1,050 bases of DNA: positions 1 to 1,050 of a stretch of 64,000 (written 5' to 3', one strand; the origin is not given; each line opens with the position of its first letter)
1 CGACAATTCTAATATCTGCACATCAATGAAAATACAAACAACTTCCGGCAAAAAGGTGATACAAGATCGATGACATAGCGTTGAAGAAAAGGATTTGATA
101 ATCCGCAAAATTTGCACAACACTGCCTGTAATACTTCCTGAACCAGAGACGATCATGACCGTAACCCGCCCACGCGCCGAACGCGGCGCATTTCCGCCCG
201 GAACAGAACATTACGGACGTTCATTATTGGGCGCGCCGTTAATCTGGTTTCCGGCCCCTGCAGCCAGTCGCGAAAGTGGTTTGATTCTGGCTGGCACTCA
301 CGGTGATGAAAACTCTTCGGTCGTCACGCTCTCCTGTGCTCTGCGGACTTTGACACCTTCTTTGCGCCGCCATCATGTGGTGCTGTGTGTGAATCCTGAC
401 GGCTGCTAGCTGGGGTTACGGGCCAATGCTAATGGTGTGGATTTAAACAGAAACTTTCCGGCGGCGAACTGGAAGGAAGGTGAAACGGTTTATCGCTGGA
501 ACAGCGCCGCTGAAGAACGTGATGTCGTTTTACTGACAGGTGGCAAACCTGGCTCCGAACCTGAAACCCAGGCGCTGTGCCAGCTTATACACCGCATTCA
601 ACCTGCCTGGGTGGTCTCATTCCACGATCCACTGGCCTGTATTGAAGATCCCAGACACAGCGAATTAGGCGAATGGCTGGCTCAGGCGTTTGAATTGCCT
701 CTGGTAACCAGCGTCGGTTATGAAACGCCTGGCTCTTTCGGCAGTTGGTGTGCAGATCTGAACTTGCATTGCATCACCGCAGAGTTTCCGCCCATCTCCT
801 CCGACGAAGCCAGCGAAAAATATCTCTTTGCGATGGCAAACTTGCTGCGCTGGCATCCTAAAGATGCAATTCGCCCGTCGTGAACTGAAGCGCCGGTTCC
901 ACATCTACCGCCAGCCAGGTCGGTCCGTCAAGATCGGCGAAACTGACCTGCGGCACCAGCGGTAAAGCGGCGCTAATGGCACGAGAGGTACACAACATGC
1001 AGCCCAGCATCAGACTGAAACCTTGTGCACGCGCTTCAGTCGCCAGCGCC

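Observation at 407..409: Single in-frame TAG splits mpaA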

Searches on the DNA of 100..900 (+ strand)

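Call 3: search_dna_similar(query=window:100-900:+, collection=ecoli_genomes, mode=near, max_rows=40)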
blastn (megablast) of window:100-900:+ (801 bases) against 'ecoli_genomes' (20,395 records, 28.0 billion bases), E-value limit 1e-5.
Records with a match: 5414; places in all: 5417; records where one place covers at least 80% of the query: 5413.
Genomes with a match: 5414 of 5426; with a place that covers at least 80% of the query: 5413. Places per genome that has any: lowest 1, median 1, highest 2. On chromosomes: 5411 places; on plasmids: 6.
Best place of each record, by identity: >=99% 648; 95-99% 4766.
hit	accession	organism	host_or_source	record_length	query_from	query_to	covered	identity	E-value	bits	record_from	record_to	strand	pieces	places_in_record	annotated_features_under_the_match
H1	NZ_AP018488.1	Escherichia coli O157:H7 strain PV15-279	Homo sapiens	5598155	1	801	100%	99.6%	0e+0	1463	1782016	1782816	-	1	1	mpaA: murein tripeptide amidase MpaA | enolase C-terminal domain-like protein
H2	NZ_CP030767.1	Escherichia coli strain 2017C-4109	missing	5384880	1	801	100%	99.6%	0e+0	1463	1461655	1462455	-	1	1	mpaA: murein tripeptide amidase MpaA | ycjG: L-Ala-D/L-Glu epimerase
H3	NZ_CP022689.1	Escherichia coli strain CDC#03-98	missing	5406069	1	801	100%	99.6%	0e+0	1463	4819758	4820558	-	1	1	mpaA: murein tripeptide amidase MpaA | ycjG: L-Ala-D/L-Glu epimerase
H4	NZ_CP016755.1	Escherichia coli strain FORC_044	Homo sapiens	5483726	1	801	100%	99.6%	0e+0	1463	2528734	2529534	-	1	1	mpaA: murein tripeptide amidase MpaA | ycjG: L-Ala-D/L-Glu epimerase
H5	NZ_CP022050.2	Escherichia coli O157 strain FDAARGOS_293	Homo sapiens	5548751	1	801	100%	99.6%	0e+0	1463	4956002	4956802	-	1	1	mpaA: murein tripeptide amidase MpaA | ycjG: L-Ala-D/L-Glu epimerase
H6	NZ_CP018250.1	Escherichia coli strain 10671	Cattle faeces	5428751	1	801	100%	99.6%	0e+0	1463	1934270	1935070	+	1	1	mpaA: murein tripeptide amidase MpaA | ycjG: L-Ala-D/L-Glu epimerase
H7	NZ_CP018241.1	Escherichia coli strain 319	missing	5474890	1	801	100%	99.6%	0e+0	1463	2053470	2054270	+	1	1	mpaA: murein tripeptide amidase MpaA | ycjG: L-Ala-D/L-Glu epimerase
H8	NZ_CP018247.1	Escherichia coli strain 7784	Cattle faeces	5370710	1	801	100%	99.6%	0e+0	1463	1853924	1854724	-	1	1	mpaA: murein tripeptide amidase MpaA | ycjG: L-Ala-D/L-Glu epimerase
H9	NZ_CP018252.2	Escherichia coli strain 9000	Cattle faeces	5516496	1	801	100%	99.6%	0e+0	1463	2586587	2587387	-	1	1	mpaA: murein tripeptide amidase MpaA | ycjG: L-Ala-D/L-Glu epimerase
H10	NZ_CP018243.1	Escherichia coli strain 350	missing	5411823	1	801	100%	99.6%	0e+0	1463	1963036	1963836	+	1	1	mpaA: murein tripeptide amidase MpaA | ycjG: L-Ala-D/L-Glu epimerase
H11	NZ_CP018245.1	Escherichia coli strain 472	missing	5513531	1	801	100%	99.6%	0e+0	1463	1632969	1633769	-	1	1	mpaA: murein tripeptide amidase MpaA | ycjG: L-Ala-D/L-Glu epimerase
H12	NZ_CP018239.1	Escherichia coli strain 272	missing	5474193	1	801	100%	99.6%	0e+0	1463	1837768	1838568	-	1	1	mpaA: murein tripeptide amidase MpaA | ycjG: L-Ala-D/L-Glu epimerase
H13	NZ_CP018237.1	Escherichia coli strain 155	missing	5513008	1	801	100%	99.6%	0e+0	1463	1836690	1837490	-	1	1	mpaA: murein tripeptide amidase MpaA | ycjG: L-Ala-D/L-Glu epimerase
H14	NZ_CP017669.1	Escherichia coli O157:H7 strain PA20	stool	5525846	1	801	100%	99.6%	0e+0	1463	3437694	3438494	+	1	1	mpaA: murein tripeptide amidase MpaA | ycjG: L-Ala-D/L-Glu epimerase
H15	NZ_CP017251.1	Escherichia coli strain NADC 5570/86-24/6564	not applicable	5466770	1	801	100%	99.6%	0e+0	1463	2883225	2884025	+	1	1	mpaA: murein tripeptide amidase MpaA | ycjG: L-Ala-D/L-Glu epimerase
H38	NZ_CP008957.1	Escherichia coli O157:H7 str. EDL933 strain EDL933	-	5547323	1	801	100%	99.6%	0e+0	1463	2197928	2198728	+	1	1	mpaA: murein tripeptide amidase MpaA | ycjG: L-Ala-D/L-Glu epimerase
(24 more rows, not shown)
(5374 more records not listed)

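Call 5: get_annotated_region(hit=H38, flank=3000)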
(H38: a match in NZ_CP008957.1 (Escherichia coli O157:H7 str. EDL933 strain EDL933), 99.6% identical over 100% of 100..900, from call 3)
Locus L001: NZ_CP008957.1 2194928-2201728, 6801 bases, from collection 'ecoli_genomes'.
description: Escherichia coli O157:H7 str. EDL933 chromosome, complete genome
organism: Escherichia coli O157:H7 str. EDL933 strain EDL933 (NCBI taxid 155864)
replicon: chromosome; assembly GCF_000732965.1
host: -; source: -; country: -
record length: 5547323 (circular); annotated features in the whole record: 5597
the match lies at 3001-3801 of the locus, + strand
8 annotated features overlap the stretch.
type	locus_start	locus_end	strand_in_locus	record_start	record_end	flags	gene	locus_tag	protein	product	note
CDS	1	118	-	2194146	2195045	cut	pgrR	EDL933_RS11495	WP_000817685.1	DNA-binding transcriptional regulator PgrR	-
CDS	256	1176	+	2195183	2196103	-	-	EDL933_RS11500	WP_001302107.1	alpha/beta hydrolase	-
CDS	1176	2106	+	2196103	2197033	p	-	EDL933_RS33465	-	alpha/beta hydrolase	frameshifted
CDS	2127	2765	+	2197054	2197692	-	-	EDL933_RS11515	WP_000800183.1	SDR family oxidoreductase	-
CDS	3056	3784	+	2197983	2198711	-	mpaA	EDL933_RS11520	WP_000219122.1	murein tripeptide amidase MpaA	-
CDS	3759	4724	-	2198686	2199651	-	ycjG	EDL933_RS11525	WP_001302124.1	L-Ala-D/L-Glu epimerase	-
CDS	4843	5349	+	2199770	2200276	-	tpx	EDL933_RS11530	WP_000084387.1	thiol peroxidase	-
CDS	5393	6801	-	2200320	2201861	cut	tyrR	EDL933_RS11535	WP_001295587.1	transcriptional regulator TyrR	-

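Call 6: search_dna_similar(query=window:379-437:+, collection=ecoli_genomes, mode=near, max_rows=30)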
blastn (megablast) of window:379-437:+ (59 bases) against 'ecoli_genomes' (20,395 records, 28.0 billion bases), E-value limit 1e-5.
Records with a match: 5398; places in all: 5399; records where one place covers at least 80% of the query: 5398.
Genomes with a match: 5398 of 5426; with a place that covers at least 80% of the query: 5398. Places per genome that has any: lowest 1, median 1, highest 2. On chromosomes: 5393 places; on plasmids: 6.
Best place of each record, by identity: 95-99% 3663; 90-95% 1735.
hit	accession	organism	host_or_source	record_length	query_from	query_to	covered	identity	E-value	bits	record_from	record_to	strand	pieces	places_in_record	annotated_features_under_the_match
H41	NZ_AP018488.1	Escherichia coli O157:H7 strain PV15-279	Homo sapiens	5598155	1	59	100%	98.3%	3e-20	104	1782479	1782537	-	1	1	mpaA: murein tripeptide amidase MpaA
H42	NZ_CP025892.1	Escherichia coli strain 503025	Homo sapiens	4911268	1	59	100%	98.3%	3e-20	104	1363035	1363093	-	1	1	mpaA: murein tripeptide amidase MpaA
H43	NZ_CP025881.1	Escherichia coli strain 503440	Homo sapiens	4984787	1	59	100%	98.3%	3e-20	104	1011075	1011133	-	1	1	mpaA: murein tripeptide amidase MpaA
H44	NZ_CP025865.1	Escherichia coli strain 504211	Homo sapiens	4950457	1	59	100%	98.3%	3e-20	104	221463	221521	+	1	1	mpaA: murein tripeptide amidase MpaA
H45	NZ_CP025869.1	Escherichia coli strain 503829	Homo sapiens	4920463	1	59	100%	98.3%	3e-20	104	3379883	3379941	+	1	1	mpaA: murein tripeptide amidase MpaA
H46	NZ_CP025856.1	Escherichia coli strain 504838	Homo sapiens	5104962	1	59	100%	98.3%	3e-20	104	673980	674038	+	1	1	mpaA: murein tripeptide amidase MpaA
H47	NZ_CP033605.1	Escherichia coli O157:H7 strain TR01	Cattle carcass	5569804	1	59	100%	98.3%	3e-20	104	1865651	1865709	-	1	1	mpaA: murein tripeptide amidase MpaA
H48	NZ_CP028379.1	Escherichia coli O145 str. RM9872 strain RM9872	Bos taurus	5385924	1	59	100%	98.3%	3e-20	104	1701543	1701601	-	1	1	mpaA: murein tripeptide amidase MpaA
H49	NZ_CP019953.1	Escherichia coli M8 strain M8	Mus musculus C57Bl/6J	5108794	1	59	100%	98.3%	3e-20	104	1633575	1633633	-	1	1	mpaA: murein tripeptide amidase MpaA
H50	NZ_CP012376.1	Escherichia coli strain GE3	human feces of different individuals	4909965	1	59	100%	98.3%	3e-20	104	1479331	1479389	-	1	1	mpaA: murein tripeptide amidase MpaA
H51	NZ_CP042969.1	Escherichia coli strain CFSAN061769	missing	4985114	1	59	100%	98.3%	3e-20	104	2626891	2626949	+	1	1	mpaA: murein tripeptide amidase MpaA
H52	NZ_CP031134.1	Escherichia coli strain CFSAN064035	biological fluid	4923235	1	59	100%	98.3%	3e-20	104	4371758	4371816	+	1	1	mpaA: murein tripeptide amidase MpaA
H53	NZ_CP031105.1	Escherichia coli strain AMSCJX02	Giant panda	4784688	1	59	100%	98.3%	3e-20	104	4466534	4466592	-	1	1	mpaA: murein tripeptide amidase MpaA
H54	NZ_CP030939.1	Escherichia coli strain AMSHJX01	Giant panda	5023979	1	59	100%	98.3%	3e-20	104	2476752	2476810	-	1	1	mpaA: murein tripeptide amidase MpaA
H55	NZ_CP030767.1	Escherichia coli strain 2017C-4109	missing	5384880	1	59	100%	98.3%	3e-20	104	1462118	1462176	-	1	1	mpaA: murein tripeptide amidase MpaA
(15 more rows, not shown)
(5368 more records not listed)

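Call 40: search_dna_similar(query=L005:3225-3283:+, collection=ecoli_genomes, mode=near, max_rows=25)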
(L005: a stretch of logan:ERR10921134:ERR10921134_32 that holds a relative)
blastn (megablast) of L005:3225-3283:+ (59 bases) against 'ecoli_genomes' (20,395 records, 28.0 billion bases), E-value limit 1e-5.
Records with a match: 4810; places in all: 4811; records where one place covers at least 80% of the query: 4810.
Genomes with a match: 4810 of 5426; with a place that covers at least 80% of the query: 4810. Places per genome that has any: lowest 1, median 1, highest 2. On chromosomes: 4805 places; on plasmids: 6.
Best place of each record, by identity: 95-99% 4773; 90-95% 37.
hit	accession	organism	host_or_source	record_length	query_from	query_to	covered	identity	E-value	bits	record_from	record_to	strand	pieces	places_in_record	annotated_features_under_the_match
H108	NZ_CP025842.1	Escherichia coli strain 720632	Homo sapiens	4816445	1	59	100%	98.3%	3e-20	104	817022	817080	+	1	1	mpaA: murein tripeptide amidase MpaA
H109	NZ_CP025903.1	Escherichia coli strain 300709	Homo sapiens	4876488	1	59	100%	98.3%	3e-20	104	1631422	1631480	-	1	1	mpaA: murein tripeptide amidase MpaA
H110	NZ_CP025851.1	Escherichia coli strain 510016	Homo sapiens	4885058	1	59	100%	98.3%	3e-20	104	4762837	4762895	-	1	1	mpaA: murein tripeptide amidase MpaA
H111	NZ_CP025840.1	Escherichia coli strain 214-4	Homo sapiens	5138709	1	59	100%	98.3%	3e-20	104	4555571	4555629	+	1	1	mpaA: murein tripeptide amidase MpaA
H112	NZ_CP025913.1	Escherichia coli strain 203740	Homo sapiens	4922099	1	59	100%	98.3%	3e-20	104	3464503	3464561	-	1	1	mpaA: murein tripeptide amidase MpaA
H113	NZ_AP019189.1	Escherichia coli strain M217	Homo sapiens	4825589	1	59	100%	98.3%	3e-20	104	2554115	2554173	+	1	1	mpaA: murein tripeptide amidase MpaA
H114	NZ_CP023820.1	Escherichia coli strain 7/2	Homo sapiens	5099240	1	59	100%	98.3%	3e-20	104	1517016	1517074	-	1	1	mpaA: murein tripeptide amidase MpaA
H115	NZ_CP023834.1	Escherichia coli strain 4/2-1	Homo sapiens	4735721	1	59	100%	98.3%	3e-20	104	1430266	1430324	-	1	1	mpaA: murein tripeptide amidase MpaA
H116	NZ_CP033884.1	Escherichia coli strain 50579417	Homo sapiens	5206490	1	59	100%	98.3%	3e-20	104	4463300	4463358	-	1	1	mpaA: murein tripeptide amidase MpaA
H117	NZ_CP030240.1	Escherichia coli strain ER1709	-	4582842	1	59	100%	98.3%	3e-20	104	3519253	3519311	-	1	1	mpaA: murein tripeptide amidase MpaA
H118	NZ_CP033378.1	Escherichia coli strain L73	goose anus swab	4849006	1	59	100%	98.3%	3e-20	104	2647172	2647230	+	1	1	mpaA: murein tripeptide amidase MpaA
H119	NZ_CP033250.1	Escherichia coli strain ECCHD184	chicken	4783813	1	59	100%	98.3%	3e-20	104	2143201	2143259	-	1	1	mpaA: murein tripeptide amidase MpaA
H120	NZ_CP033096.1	Escherichia coli strain CP53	pig feces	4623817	1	59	100%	98.3%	3e-20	104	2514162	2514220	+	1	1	mpaA: murein tripeptide amidase MpaA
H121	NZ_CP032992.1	Escherichia coli strain W5-6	Jin River water W5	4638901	1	59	100%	98.3%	3e-20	104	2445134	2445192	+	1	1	mpaA: murein tripeptide amidase MpaA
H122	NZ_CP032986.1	Escherichia coli strain BE2-5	egret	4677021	1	59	100%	98.3%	3e-20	104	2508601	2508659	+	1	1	mpaA: murein tripeptide amidase MpaA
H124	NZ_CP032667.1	Escherichia coli str. K-12 substr. MG1655 strain K-12 ...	Laboratory strain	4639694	1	59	100%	98.3%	3e-20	104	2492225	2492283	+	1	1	mpaA: murein tripeptide amidase MpaA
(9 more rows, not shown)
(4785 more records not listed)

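Call 44: get_annotated_region(hit=H124, flank=3300)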
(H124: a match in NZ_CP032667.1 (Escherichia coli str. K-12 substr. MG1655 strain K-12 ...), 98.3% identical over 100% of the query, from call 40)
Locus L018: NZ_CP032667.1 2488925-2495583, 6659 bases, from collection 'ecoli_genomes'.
description: Escherichia coli str. K-12 substr. MG1655 strain K-12 chromosome, complete genome
organism: Escherichia coli str. K-12 substr. MG1655 strain K-12 substr. MG1655 (NCBI taxid 511145)
replicon: chromosome; assembly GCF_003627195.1
host: -; source: Laboratory strain; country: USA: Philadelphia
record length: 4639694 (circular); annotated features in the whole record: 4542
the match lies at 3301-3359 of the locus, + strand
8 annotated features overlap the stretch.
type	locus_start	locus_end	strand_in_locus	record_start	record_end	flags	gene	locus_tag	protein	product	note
CDS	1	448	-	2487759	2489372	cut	mppA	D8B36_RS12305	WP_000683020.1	murein tripeptide ABC transporter substrate-binding protein MppA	-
CDS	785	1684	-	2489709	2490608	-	pgrR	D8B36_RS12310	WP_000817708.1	DNA-binding transcriptional regulator PgrR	-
CDS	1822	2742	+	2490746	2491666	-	ycjY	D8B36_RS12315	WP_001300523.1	alpha/beta hydrolase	-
CDS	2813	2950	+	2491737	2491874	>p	-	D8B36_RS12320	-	NAD-dependent dehydratase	incomplete; partial in the middle of a contig; missing C-terminus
CDS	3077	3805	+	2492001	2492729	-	mpaA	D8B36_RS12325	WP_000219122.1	murein tripeptide amidase MpaA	-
CDS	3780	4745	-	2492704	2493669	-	ycjG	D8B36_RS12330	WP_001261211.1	L-Ala-D/L-Glu epimerase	-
CDS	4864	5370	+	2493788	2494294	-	tpx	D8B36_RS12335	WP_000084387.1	thiol peroxidase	-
CDS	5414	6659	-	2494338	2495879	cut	tyrR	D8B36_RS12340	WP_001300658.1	transcriptional regulator TyrR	-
